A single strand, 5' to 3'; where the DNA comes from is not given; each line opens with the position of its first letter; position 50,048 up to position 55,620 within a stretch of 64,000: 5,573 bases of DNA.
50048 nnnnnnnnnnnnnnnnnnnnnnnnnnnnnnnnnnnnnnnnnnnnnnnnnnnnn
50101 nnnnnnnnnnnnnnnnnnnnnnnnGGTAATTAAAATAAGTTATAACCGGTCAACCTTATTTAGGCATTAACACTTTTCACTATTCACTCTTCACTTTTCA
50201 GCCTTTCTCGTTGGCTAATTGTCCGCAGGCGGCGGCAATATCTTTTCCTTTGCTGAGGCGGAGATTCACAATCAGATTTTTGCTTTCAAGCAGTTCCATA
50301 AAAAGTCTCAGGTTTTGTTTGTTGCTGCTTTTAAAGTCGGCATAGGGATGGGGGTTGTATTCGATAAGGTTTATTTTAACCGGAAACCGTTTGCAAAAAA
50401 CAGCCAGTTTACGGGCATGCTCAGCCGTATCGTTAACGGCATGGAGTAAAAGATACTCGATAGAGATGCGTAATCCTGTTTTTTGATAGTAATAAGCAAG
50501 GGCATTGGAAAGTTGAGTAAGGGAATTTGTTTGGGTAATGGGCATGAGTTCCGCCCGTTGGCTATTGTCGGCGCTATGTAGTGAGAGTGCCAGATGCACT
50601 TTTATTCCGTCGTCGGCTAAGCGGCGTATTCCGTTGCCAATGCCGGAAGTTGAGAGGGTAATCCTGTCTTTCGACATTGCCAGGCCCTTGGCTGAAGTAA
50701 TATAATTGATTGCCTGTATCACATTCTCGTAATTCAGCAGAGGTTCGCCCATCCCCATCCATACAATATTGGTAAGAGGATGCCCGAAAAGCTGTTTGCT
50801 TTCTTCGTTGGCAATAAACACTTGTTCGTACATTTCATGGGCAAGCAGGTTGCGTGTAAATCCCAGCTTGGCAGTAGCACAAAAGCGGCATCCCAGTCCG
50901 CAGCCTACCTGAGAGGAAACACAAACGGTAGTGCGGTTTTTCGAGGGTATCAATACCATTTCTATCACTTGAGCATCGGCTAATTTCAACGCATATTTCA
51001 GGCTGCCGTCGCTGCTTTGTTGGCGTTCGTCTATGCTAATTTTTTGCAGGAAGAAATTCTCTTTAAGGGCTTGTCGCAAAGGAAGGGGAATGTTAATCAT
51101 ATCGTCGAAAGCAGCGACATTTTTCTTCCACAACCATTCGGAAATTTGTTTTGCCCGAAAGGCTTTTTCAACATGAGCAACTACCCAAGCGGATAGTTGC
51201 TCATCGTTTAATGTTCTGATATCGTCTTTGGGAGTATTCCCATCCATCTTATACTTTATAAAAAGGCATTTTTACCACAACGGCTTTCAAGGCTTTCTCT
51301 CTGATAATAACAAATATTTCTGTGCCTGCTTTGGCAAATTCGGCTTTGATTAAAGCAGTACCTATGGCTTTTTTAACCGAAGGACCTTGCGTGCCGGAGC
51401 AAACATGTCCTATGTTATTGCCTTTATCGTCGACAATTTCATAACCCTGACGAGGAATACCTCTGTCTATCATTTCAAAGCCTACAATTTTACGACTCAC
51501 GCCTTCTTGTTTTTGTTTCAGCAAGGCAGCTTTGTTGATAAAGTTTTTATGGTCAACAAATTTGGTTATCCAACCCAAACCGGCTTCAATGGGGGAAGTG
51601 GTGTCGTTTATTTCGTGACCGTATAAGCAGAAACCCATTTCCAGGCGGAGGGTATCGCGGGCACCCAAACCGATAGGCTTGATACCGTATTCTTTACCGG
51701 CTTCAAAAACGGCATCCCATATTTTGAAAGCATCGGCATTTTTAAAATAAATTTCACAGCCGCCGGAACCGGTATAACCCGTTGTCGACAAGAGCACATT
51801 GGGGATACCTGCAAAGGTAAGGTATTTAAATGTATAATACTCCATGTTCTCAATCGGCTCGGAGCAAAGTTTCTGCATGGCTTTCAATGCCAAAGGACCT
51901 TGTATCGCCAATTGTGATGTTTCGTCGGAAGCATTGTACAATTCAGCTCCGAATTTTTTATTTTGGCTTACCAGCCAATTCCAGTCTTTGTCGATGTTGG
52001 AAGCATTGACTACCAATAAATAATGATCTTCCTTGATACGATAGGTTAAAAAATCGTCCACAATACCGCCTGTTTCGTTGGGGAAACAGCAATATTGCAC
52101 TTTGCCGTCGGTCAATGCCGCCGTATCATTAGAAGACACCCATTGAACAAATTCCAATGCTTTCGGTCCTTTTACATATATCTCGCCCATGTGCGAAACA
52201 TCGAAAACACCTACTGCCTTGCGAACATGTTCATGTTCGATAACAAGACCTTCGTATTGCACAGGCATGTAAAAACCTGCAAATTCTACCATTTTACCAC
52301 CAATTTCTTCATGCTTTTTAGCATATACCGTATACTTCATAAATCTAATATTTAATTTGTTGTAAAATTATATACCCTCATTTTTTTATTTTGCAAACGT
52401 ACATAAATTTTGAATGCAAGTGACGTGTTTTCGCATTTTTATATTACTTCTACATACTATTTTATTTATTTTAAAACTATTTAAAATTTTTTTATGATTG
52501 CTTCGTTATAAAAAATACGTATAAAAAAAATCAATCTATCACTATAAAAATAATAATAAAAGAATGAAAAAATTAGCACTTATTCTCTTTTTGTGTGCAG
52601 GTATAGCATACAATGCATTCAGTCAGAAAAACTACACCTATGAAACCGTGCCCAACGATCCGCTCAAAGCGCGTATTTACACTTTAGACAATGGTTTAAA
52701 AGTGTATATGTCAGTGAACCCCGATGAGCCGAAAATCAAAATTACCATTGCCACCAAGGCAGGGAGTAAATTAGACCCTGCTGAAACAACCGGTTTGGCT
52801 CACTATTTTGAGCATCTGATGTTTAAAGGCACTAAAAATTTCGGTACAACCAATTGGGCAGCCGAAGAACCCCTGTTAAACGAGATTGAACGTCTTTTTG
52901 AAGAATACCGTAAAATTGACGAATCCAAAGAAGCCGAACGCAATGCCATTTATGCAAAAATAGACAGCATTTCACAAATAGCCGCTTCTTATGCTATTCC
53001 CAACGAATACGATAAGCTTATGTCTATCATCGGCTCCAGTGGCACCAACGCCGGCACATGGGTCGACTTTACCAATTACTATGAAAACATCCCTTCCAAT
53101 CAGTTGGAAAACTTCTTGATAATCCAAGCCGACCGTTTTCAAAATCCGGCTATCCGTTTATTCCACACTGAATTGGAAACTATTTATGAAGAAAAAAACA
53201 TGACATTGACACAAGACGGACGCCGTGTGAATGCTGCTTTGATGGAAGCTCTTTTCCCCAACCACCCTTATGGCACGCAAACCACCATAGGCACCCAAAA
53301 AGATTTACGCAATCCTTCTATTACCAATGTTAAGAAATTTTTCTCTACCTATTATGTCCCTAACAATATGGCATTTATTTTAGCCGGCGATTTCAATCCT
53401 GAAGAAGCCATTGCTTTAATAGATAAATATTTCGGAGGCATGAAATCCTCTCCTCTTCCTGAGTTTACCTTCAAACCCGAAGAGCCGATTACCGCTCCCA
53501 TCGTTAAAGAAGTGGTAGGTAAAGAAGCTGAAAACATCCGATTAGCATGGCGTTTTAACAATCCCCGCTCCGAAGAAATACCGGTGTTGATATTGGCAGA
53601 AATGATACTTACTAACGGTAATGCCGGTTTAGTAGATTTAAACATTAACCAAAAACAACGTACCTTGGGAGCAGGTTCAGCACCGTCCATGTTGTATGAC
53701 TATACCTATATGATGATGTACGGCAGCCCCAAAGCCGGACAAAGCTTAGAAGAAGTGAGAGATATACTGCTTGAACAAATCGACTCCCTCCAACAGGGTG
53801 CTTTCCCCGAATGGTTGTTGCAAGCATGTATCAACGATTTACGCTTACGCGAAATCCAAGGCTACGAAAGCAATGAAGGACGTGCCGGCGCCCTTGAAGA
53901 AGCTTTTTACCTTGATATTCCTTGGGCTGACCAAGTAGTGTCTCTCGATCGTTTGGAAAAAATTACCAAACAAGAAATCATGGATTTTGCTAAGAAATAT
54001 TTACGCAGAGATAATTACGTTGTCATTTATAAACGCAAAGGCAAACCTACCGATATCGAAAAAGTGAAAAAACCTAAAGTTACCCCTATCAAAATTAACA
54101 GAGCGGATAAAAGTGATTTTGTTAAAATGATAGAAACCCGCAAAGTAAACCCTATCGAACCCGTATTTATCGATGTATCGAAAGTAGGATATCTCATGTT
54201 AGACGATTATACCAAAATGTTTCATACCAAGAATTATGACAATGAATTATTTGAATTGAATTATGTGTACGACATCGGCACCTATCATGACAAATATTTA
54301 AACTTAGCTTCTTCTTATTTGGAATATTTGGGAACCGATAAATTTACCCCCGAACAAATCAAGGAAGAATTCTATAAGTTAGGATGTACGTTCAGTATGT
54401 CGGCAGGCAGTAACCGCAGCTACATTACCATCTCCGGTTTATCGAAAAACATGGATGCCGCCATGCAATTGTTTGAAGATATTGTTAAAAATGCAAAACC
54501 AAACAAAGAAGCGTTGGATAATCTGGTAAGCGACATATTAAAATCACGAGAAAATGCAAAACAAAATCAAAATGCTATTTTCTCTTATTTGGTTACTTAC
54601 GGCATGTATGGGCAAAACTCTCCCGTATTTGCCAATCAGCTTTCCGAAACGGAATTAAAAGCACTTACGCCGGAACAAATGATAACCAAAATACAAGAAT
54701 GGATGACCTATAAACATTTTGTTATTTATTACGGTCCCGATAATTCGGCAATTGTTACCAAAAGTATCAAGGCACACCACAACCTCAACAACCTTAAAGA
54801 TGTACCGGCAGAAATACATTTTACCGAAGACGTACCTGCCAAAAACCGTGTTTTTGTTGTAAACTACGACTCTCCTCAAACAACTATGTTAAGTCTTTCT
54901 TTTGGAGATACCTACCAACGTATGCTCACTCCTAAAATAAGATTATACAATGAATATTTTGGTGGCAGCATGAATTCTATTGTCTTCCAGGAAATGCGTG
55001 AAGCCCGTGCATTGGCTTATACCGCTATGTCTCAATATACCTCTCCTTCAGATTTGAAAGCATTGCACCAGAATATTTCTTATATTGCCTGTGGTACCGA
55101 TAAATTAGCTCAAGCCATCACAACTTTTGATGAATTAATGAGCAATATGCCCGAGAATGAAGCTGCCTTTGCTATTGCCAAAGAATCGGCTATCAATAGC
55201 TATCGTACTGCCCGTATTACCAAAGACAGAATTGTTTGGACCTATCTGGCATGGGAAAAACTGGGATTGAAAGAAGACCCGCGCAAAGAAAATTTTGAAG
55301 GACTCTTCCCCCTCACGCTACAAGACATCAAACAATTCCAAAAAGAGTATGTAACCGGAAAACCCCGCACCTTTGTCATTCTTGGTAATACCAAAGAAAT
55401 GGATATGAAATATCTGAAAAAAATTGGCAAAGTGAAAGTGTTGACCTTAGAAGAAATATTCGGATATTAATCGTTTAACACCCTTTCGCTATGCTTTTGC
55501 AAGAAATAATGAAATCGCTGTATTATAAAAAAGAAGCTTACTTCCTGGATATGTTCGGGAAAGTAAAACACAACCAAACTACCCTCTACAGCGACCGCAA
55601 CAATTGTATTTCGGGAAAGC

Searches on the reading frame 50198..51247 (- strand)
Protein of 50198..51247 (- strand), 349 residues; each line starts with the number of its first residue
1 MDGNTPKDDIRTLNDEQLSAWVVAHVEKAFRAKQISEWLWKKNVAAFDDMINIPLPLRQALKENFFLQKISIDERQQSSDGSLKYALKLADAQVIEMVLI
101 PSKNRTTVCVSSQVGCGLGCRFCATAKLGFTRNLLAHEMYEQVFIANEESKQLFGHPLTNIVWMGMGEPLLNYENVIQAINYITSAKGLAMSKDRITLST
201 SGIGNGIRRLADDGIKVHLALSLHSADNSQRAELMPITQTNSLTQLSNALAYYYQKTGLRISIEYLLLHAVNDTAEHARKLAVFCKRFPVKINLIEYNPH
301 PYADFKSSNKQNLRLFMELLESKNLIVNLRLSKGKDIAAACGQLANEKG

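Call 9: search_protein_families(library=pfam, proteins=[window:50198-51247:-], max_evalue=0.01)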
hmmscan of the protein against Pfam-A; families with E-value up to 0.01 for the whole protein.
window:50198-51247:- (349 aa): 2 families
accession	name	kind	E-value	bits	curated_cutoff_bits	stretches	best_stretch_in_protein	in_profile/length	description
PF21016.3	RlmN_N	-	4e-13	49.3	24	1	12-65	5-58/60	Ribosomal RNA large subunit methyltransferase N-terminal domain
PF04055.27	Radical_SAM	-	1.2e-09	39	29.5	1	111-274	2-157/166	Radical SAM superfamily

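Call 89: find_encoding_contigs(protein=window:50198-51247:-, flank=10000, max_places=10)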
Protein window:50198-51247:- (349 aa): 3 contigs read that carry it; 3 places shown.
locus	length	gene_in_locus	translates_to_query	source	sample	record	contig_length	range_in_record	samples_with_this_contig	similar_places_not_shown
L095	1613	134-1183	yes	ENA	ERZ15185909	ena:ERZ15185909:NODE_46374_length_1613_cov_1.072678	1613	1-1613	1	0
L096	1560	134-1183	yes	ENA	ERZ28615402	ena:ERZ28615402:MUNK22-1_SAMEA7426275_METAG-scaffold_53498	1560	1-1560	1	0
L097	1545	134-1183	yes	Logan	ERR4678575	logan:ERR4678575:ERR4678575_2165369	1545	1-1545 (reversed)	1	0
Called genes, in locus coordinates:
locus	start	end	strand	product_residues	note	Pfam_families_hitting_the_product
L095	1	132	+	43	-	?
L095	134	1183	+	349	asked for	PF21016:RlmN_N, PF04055:Radical_SAM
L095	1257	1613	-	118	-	?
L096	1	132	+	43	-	?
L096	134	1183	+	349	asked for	PF21016:RlmN_N, PF04055:Radical_SAM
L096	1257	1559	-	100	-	?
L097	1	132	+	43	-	?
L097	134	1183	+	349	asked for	PF21016:RlmN_N, PF04055:Radical_SAM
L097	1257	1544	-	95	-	?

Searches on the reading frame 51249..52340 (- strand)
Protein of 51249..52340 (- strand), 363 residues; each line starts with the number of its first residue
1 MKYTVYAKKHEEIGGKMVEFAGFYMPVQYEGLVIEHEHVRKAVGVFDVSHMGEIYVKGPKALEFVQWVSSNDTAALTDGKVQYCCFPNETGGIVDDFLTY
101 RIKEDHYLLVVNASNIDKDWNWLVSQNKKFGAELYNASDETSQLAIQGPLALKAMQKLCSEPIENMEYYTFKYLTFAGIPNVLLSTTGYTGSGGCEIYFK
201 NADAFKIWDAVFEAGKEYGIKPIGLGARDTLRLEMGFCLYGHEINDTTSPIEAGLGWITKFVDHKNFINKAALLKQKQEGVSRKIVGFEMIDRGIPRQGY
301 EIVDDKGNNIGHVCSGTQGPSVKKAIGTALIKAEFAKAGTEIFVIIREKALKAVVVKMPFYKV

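Call 35: search_protein_families(library=pfam, proteins=[window:51249-52340:-], max_evalue=0.001)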
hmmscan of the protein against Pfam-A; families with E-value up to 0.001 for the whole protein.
window:51249-52340:- (363 aa): 2 families
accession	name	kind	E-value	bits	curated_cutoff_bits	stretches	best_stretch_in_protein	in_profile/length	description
PF01571.26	GCV_T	-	4.2e-89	298.6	25.6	1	8-257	3-254/255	Aminomethyltransferase folate-binding domain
PF08669.17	GCV_T_C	-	4.9e-23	81.3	25.9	1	283-362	1-80/80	Glycine cleavage T-protein C-terminal barrel domain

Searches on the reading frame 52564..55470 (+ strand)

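Call 35: search_protein_families(library=pfam, proteins=[window:52564-55470:+], max_evalue=0.001)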
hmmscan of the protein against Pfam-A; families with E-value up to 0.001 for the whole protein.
window:52564-55470:+ (968 aa): 2 families
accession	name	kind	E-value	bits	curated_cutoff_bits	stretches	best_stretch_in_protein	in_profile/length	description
PF05193.26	Peptidase_M16_C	-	1.1e-34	120.3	23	2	254-424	5-179/181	Peptidase M16 inactive domain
PF00675.25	Peptidase_M16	-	1.1e-18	68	22.3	2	49-93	4-48/149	Insulinase (Peptidase family M16)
